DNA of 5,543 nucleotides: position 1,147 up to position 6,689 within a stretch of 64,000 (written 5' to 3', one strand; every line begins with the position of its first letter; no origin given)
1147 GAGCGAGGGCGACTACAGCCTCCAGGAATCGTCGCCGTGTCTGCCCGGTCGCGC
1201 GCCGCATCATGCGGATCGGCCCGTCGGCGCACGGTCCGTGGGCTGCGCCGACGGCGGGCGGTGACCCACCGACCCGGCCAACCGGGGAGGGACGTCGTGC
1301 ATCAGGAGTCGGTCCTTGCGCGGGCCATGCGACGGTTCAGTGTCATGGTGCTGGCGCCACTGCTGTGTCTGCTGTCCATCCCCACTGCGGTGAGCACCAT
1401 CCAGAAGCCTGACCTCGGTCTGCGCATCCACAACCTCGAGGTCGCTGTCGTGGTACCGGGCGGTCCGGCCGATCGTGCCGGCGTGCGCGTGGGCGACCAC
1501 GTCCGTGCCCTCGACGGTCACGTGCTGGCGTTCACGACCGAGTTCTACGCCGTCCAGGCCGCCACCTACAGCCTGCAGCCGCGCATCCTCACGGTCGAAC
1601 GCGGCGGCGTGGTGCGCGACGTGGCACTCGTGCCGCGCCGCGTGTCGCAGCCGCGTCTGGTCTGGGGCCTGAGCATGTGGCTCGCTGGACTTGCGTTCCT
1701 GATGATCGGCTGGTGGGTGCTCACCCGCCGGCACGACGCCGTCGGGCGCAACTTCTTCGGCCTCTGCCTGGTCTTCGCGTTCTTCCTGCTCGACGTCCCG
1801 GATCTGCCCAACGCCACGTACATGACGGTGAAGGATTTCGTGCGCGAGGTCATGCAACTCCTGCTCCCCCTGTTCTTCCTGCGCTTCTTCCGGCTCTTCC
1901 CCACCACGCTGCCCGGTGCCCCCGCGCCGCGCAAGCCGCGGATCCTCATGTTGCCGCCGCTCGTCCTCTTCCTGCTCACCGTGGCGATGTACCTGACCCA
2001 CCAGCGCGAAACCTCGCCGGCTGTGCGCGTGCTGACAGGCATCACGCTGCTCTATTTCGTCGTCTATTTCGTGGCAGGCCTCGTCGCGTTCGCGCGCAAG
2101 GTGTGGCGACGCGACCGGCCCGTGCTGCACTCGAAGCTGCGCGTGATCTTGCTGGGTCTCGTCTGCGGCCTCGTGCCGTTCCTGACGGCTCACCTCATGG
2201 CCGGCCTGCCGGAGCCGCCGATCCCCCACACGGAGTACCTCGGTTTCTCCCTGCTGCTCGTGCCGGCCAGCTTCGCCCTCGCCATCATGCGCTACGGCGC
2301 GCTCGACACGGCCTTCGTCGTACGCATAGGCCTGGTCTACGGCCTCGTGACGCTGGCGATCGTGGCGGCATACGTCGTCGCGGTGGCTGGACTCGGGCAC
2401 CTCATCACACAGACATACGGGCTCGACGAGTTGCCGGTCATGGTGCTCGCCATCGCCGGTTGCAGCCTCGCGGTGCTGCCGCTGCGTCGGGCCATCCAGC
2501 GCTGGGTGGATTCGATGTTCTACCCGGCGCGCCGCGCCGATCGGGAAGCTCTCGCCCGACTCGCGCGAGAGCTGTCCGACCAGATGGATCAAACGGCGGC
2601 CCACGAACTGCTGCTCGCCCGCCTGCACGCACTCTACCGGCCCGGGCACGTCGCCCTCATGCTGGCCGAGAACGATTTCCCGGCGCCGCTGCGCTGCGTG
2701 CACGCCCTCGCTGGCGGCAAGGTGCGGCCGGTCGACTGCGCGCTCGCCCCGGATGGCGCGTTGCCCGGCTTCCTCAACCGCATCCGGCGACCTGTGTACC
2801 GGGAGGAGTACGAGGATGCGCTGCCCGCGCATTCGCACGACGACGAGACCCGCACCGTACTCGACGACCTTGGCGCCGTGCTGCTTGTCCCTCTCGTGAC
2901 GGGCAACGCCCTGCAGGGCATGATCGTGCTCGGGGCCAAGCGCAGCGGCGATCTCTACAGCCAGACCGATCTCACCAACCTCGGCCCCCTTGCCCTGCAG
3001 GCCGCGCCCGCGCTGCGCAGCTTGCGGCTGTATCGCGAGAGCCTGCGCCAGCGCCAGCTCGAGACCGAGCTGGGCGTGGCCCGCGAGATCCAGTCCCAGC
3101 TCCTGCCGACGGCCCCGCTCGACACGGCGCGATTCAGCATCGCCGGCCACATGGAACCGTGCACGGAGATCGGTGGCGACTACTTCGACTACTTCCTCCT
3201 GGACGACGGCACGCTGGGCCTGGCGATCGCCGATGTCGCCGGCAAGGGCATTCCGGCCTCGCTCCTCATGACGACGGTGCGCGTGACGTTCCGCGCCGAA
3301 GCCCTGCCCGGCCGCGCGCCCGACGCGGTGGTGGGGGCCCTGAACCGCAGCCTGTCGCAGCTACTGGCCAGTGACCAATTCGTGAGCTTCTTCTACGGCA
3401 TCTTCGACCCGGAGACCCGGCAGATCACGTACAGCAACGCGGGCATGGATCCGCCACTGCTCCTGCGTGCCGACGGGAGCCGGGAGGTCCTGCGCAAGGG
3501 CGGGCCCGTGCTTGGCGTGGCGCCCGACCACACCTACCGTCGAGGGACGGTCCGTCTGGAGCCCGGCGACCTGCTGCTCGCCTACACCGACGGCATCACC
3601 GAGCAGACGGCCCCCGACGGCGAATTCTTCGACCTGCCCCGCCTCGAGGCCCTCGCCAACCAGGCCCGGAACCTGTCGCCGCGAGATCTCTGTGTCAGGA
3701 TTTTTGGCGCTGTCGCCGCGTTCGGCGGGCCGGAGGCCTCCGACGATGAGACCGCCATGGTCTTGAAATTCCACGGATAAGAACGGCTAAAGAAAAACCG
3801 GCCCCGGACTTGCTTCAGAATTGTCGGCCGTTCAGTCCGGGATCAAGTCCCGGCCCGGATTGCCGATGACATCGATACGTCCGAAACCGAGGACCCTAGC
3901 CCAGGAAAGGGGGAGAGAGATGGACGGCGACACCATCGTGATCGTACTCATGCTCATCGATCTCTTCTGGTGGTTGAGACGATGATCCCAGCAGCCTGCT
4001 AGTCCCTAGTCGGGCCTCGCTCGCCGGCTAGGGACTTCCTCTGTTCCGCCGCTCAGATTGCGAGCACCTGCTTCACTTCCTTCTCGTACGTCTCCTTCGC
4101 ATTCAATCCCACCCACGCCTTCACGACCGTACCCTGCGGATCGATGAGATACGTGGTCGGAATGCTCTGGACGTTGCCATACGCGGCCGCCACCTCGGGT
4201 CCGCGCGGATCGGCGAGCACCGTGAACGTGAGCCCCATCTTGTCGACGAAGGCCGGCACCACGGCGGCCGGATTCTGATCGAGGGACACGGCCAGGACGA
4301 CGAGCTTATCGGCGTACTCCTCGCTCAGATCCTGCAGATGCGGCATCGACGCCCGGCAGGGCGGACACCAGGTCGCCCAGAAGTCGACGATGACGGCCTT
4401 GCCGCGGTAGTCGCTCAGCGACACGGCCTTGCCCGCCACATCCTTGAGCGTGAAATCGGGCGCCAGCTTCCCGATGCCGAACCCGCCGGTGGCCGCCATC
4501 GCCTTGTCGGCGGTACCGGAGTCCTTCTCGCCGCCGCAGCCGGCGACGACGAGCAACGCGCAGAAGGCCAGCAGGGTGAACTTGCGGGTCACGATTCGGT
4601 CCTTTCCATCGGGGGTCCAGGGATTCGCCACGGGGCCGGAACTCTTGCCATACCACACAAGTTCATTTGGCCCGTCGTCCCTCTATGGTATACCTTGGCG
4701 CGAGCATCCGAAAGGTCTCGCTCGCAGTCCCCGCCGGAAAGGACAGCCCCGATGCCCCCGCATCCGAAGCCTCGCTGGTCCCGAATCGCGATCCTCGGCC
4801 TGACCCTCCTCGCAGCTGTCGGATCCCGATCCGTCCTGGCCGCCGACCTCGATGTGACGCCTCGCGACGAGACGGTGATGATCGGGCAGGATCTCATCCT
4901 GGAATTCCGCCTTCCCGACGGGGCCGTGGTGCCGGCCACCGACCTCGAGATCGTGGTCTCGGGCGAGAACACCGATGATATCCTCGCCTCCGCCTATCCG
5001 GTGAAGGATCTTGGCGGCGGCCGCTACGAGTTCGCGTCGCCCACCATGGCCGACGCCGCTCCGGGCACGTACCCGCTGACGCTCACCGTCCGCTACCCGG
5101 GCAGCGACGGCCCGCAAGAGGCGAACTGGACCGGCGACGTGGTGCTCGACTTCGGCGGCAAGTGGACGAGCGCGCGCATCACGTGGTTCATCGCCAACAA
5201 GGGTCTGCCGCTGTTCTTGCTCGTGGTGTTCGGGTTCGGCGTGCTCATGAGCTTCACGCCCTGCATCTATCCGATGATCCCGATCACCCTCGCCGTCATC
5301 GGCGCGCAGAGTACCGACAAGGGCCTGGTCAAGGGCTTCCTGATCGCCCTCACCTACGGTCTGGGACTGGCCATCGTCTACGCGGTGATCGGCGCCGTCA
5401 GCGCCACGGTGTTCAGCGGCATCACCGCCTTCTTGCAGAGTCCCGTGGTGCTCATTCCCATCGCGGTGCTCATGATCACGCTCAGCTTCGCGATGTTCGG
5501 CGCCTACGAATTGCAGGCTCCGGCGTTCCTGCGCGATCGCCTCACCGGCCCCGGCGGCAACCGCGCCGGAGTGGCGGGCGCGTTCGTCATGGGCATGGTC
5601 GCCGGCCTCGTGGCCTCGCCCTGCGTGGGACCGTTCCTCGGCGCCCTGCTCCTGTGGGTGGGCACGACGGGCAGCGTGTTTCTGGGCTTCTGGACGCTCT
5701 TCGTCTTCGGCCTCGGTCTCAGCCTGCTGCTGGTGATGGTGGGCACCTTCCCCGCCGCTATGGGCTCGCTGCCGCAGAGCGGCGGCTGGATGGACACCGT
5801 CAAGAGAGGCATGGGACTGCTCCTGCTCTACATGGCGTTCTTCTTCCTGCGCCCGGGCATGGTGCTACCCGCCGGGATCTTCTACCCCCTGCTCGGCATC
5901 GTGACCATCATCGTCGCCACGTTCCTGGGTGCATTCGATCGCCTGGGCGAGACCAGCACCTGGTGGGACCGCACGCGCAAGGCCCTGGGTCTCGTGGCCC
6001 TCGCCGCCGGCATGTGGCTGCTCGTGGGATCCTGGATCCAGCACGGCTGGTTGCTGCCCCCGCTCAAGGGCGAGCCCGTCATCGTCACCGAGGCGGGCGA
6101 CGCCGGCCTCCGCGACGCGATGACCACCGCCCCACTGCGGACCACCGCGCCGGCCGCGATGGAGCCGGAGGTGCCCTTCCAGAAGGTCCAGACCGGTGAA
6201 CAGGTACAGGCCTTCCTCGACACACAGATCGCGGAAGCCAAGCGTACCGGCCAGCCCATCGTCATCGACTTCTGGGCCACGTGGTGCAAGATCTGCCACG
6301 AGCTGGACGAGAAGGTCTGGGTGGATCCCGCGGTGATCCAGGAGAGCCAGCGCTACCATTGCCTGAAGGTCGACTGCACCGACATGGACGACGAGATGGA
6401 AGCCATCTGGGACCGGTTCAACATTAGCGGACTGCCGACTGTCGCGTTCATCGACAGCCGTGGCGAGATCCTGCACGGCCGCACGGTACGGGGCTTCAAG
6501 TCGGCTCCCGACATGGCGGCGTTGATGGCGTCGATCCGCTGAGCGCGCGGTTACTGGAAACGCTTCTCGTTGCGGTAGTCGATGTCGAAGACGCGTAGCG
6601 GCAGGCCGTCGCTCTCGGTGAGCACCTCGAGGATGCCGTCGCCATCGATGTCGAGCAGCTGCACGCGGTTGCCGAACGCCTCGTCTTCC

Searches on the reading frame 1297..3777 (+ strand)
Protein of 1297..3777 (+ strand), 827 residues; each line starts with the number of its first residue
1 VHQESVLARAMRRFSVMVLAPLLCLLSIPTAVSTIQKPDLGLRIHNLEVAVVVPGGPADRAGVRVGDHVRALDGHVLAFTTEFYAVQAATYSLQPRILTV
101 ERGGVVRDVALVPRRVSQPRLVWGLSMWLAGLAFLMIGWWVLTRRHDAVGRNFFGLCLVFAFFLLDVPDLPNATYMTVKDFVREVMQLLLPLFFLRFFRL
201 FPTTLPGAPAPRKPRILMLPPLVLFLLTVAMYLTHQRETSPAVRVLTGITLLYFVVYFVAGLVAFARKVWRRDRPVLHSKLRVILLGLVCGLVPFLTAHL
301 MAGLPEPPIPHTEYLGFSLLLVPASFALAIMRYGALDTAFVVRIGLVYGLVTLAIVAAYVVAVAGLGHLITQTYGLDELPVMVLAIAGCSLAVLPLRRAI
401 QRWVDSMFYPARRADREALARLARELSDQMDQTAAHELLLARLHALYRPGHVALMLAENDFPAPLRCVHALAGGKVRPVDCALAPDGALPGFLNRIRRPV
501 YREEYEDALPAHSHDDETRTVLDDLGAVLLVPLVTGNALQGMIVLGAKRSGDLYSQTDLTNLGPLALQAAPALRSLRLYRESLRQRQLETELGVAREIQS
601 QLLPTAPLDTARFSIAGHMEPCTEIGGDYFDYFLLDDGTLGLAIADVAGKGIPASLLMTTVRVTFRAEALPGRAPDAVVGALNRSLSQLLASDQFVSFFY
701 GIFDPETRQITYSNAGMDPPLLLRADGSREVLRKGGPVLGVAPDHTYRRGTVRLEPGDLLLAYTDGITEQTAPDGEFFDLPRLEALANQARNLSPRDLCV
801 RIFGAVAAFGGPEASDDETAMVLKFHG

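Call 30: search_protein_families(library=pfam, proteins=[window:1297-3777:+], max_evalue=0.001)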
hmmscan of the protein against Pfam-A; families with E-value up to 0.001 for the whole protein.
window:1297-3777:+ (827 aa): 5 families
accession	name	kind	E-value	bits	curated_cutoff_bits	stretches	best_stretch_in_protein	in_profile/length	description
PF07228.17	SpoIIE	-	2.6e-52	178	25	1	636-825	1-191/192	Stage II sporulation protein E (SpoIIE)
PF17820.7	PDZ_6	-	2e-07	31.1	27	1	49-79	2-31/54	PDZ domain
PF13185.12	GAF_2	-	3.8e-05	24.3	28.6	1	497-573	64-135/136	GAF domain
PF13180.12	PDZ_2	-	4.3e-05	24.2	27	1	38-110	1-77/80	PDZ domain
PF13492.12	GAF_3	-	0.00031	21.6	27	1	512-573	68-127/129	GAF domain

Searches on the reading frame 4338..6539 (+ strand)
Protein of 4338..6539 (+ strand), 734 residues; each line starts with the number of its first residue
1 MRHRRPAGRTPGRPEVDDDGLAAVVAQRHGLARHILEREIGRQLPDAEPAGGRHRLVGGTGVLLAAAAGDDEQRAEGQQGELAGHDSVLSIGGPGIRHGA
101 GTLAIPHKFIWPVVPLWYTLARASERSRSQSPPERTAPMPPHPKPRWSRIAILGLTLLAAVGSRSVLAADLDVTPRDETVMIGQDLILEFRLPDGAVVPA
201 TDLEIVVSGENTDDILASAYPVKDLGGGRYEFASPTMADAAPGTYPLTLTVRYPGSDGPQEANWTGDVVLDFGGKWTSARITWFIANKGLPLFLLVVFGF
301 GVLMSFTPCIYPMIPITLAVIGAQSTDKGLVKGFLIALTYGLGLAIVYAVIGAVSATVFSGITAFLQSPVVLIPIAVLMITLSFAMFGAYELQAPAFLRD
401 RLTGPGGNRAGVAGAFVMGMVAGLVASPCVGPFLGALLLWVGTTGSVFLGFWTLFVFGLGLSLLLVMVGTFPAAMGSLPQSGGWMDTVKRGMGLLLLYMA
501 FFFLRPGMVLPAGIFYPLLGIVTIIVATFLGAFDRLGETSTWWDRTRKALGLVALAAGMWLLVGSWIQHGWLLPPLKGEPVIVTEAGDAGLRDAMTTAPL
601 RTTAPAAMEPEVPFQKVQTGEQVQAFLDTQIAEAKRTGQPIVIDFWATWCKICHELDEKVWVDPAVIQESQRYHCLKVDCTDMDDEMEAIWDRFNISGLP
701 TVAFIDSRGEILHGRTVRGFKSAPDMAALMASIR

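Call 30: search_protein_families(library=pfam, proteins=[window:4338-6539:+], max_evalue=0.001)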
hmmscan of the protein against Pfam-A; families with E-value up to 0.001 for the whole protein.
window:4338-6539:+ (734 aa): 6 families
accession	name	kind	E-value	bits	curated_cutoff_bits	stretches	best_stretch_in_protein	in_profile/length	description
PF02683.22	DsbD_TM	-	1.6e-50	171.9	27.1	1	292-505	3-216/219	Cytochrome C biogenesis protein transmembrane domain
PF13899.12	Thioredoxin_7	-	5.7e-12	46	27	1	624-706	3-82/83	Thioredoxin-like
PF13386.12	DsbD_2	-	1.1e-08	35.7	24.9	1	297-496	2-193/199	Cytochrome C biogenesis protein transmembrane region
PF13098.12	Thioredoxin_2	-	1.2e-08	35.7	27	1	634-729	1-103/104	Thioredoxin-like domain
PF00085.26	Thioredoxin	-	8.9e-08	32.5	23.5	1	637-709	17-83/103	Thioredoxin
PF03190.21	Thioredox_DsbH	-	0.00087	19.7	27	0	625-717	24-121/163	Protein of unknown function, DUF255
